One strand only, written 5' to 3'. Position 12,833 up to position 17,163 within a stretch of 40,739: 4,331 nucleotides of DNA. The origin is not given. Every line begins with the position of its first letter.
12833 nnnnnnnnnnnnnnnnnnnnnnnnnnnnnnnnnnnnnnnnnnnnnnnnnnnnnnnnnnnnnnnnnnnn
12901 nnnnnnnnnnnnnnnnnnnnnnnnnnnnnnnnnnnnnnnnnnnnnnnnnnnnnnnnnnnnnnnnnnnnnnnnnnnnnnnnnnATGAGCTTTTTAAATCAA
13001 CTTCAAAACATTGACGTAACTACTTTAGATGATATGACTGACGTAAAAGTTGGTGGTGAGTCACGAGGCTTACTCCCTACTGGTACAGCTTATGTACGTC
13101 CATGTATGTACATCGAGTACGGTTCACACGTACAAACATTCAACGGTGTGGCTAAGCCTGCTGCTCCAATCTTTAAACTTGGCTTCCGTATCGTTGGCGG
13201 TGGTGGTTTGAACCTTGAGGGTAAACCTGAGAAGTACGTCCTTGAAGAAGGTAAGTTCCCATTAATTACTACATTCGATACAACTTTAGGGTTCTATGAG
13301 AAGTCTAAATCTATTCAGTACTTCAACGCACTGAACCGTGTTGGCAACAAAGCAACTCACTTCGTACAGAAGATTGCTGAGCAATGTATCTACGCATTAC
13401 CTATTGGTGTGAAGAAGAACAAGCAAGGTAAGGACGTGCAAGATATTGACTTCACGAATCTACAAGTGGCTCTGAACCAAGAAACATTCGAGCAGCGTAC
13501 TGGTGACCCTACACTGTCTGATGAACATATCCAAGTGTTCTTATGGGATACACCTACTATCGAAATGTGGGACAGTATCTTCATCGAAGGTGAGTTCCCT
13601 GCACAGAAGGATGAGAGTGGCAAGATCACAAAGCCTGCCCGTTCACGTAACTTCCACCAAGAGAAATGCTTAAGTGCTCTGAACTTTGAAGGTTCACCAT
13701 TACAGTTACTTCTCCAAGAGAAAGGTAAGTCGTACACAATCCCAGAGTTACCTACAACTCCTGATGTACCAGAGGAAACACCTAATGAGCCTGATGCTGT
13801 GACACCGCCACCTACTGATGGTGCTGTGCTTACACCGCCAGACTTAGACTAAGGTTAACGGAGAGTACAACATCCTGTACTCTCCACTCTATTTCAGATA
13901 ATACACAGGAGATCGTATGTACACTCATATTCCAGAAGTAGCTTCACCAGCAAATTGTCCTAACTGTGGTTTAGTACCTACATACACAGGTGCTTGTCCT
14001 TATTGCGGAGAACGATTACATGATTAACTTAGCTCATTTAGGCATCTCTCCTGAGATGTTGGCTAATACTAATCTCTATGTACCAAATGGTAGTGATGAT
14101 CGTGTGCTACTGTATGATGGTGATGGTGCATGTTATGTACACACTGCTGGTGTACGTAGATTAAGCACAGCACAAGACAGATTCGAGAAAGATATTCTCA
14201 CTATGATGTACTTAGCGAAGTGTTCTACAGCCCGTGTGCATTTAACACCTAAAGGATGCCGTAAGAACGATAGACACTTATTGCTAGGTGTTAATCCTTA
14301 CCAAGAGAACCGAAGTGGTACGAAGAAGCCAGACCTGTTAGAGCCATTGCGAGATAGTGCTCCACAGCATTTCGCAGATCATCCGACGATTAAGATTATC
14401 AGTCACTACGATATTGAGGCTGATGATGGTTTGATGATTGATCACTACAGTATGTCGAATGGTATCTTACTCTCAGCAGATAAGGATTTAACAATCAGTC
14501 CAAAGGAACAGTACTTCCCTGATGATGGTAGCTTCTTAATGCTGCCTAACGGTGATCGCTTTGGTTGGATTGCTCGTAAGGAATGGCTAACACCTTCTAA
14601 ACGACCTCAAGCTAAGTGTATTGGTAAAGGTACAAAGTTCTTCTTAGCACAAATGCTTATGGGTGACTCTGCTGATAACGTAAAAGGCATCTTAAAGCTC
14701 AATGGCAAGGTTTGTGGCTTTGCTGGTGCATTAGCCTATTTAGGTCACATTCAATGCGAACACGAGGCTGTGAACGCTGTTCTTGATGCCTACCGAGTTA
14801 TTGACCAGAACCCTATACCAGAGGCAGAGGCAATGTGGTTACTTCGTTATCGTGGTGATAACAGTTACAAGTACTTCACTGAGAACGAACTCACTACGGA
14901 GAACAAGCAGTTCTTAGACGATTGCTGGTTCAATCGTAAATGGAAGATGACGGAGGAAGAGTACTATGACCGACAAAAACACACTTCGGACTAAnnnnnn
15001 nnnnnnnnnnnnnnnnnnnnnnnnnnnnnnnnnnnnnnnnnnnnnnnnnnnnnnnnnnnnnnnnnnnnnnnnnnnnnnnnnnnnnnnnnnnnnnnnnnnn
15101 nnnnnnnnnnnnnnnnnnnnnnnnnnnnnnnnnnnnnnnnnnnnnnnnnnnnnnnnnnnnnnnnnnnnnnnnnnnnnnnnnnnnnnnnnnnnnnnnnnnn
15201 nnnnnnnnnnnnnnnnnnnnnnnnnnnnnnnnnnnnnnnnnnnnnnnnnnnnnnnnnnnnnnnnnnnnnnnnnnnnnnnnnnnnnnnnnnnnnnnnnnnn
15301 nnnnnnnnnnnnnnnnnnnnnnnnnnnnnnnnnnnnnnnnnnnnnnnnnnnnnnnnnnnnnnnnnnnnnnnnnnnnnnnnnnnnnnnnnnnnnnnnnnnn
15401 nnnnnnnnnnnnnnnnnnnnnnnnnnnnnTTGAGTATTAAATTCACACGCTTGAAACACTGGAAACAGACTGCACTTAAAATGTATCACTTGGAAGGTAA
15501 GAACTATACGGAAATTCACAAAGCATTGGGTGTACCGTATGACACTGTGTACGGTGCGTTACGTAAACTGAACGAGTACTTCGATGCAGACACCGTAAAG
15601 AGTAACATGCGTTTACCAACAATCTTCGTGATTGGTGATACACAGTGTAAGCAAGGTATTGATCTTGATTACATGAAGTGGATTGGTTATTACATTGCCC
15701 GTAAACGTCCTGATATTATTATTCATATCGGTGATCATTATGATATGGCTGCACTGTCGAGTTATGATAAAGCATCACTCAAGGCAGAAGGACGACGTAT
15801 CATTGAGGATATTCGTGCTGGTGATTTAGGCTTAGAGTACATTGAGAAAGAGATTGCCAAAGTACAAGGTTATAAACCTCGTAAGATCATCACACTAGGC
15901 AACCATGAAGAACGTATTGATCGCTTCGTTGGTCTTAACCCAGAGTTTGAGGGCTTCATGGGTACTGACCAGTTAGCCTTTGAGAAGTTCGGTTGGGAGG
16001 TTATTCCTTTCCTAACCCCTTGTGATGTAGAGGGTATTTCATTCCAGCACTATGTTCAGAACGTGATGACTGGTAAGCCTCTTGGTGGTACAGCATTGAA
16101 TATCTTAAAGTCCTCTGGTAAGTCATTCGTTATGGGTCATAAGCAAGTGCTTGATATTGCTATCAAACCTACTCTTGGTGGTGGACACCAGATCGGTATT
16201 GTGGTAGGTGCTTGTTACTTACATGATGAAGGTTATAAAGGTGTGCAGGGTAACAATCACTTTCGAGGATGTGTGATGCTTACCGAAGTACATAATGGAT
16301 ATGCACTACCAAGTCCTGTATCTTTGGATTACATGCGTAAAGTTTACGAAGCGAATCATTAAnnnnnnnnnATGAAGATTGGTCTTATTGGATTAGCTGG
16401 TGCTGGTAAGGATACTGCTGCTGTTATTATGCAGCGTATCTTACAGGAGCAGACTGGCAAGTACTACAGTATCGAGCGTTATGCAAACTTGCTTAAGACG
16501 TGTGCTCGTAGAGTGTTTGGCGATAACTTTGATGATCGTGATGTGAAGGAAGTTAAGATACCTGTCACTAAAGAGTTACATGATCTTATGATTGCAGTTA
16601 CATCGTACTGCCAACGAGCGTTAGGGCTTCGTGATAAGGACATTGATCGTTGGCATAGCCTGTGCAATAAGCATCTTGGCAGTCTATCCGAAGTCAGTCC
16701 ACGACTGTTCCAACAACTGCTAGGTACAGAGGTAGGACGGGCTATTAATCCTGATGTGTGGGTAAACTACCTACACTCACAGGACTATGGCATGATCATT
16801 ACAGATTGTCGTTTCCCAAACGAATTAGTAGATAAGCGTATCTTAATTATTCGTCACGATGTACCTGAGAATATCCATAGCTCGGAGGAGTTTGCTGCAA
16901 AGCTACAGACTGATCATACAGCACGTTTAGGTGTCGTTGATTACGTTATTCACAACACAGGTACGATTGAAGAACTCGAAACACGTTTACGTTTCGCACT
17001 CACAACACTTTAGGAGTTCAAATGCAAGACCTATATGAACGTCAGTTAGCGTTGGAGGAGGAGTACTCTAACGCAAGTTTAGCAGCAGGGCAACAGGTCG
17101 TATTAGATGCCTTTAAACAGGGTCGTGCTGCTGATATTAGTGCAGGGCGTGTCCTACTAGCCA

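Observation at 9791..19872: Candidate phage-RNAP promoter consensus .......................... found at three intergenic sites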

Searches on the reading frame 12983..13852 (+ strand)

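Call 11: search_protein_families(library=phrogs, proteins=[window:12983-13852:+])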
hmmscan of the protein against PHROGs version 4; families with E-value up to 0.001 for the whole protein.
window:12983-13852:+ (289 aa): 1 family
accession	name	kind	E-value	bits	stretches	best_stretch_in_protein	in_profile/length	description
phrog_862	-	unknown function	2.4e-64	218.8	1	2-270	5-257/276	-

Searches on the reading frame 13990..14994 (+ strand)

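Call 11: search_protein_families(library=phrogs, proteins=[window:13990-14994:+])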
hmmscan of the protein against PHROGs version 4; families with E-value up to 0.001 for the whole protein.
window:13990-14994:+ (334 aa): 1 family
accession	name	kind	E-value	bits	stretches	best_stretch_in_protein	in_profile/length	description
phrog_107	-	DNA, RNA and nucleotide metabolism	3.4e-61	209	1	7-314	91-385/542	exonuclease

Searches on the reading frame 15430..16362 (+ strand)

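Call 11: search_protein_families(library=phrogs, proteins=[window:15430-16362:+])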
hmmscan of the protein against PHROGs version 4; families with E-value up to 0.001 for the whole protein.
window:15430-16362:+ (310 aa): 1 family
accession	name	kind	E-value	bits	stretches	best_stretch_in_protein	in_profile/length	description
phrog_221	-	other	1.4e-71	242.7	1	3-307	59-356/367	metallo-phosphoesterase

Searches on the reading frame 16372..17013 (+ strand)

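Call 11: search_protein_families(library=phrogs, proteins=[window:16372-17013:+])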
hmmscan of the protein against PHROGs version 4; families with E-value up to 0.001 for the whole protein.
window:16372-17013:+ (213 aa): 1 family
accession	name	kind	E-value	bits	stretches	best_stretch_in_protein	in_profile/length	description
phrog_139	-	other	1.2e-35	124.5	1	1-206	84-256/342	deoxynucleoside monophosphate kinase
